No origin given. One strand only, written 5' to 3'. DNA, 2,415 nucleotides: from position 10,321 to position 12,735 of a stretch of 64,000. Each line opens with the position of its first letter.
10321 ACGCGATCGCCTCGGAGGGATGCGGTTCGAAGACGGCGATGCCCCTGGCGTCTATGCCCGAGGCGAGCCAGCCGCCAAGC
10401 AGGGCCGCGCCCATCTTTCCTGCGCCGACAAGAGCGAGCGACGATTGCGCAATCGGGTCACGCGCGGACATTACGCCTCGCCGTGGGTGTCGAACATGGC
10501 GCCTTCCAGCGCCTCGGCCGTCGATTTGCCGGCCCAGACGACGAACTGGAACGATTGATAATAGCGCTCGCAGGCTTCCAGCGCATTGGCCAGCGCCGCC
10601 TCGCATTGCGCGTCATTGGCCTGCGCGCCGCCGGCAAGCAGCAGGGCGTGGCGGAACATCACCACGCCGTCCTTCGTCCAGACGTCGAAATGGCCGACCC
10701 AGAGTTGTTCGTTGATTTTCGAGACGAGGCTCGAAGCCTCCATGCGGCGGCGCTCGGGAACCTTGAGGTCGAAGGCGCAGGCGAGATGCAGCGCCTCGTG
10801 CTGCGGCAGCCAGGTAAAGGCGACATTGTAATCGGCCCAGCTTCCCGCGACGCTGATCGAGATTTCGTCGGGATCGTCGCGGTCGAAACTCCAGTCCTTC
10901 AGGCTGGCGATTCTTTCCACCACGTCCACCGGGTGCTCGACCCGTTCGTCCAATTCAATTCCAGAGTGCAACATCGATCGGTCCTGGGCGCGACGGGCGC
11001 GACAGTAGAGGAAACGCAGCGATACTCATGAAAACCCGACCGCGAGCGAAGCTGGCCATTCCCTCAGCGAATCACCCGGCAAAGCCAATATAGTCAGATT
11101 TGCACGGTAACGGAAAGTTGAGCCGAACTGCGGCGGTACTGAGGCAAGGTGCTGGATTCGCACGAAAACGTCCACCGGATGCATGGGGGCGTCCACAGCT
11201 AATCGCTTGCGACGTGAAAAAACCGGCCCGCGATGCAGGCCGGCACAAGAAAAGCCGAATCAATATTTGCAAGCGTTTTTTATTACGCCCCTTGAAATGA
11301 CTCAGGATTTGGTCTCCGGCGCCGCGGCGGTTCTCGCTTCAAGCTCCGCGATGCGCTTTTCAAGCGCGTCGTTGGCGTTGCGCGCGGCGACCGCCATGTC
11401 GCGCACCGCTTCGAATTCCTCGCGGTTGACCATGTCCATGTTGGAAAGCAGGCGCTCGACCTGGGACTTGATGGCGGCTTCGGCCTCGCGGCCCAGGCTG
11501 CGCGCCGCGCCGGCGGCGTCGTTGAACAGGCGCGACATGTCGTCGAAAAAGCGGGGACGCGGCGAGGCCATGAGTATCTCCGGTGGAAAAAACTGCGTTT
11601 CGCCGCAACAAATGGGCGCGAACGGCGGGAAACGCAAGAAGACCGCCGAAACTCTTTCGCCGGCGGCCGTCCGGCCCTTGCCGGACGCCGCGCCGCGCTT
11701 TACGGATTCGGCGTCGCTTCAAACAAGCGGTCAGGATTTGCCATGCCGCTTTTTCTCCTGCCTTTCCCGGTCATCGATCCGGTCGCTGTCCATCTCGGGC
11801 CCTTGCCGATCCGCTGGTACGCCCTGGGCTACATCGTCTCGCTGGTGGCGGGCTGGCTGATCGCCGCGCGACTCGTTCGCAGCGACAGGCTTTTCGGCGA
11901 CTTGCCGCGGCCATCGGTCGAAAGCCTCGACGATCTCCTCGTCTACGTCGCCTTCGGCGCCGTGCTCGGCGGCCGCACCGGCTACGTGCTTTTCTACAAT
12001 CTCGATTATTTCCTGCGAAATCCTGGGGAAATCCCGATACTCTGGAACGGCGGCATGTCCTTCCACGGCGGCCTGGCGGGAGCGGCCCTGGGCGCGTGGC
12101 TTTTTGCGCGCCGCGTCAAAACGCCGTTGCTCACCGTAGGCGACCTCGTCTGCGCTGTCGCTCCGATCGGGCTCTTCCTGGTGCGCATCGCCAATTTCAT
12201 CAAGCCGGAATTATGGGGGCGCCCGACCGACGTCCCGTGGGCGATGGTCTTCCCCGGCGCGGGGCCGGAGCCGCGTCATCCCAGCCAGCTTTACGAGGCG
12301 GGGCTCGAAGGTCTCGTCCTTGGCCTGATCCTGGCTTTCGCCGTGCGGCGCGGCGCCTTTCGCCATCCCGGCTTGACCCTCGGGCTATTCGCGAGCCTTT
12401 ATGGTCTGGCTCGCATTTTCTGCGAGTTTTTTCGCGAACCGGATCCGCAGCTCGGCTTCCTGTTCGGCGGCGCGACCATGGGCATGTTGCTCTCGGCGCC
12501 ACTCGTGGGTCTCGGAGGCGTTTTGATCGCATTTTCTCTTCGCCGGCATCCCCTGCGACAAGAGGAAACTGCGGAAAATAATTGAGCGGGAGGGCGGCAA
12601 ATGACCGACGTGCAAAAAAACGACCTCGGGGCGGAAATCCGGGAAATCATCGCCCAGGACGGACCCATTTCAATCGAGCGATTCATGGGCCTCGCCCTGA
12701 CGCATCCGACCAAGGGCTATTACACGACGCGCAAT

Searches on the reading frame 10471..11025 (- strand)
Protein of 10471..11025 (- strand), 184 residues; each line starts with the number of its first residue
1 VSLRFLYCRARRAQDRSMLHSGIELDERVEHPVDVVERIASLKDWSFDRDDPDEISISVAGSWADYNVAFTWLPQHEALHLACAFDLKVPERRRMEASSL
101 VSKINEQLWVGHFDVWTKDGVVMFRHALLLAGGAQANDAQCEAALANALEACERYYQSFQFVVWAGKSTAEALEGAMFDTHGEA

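Call 73: search_protein_families(library=pfam, proteins=[window:10471-11025:-], max_evalue=0.001)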
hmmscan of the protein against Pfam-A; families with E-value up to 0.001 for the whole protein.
window:10471-11025:- (184 aa): 1 family
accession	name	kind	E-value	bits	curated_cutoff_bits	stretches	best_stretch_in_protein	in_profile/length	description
PF10722.14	YbjN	-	9.4e-32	110.3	22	1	32-161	1-126/126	Putative bacterial sensory transduction regulator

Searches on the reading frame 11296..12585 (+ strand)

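Call 21: search_protein_families(library=pfam, proteins=[window:11296-12585:+], max_evalue=0.001)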
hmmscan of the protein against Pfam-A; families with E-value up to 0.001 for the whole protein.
window:11296-12585:+ (429 aa): 1 family
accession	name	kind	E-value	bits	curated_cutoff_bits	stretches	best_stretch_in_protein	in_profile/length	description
PF01790.23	LGT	-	4.1e-69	233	24.9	1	162-412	1-239/240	Prolipoprotein diacylglyceryl transferase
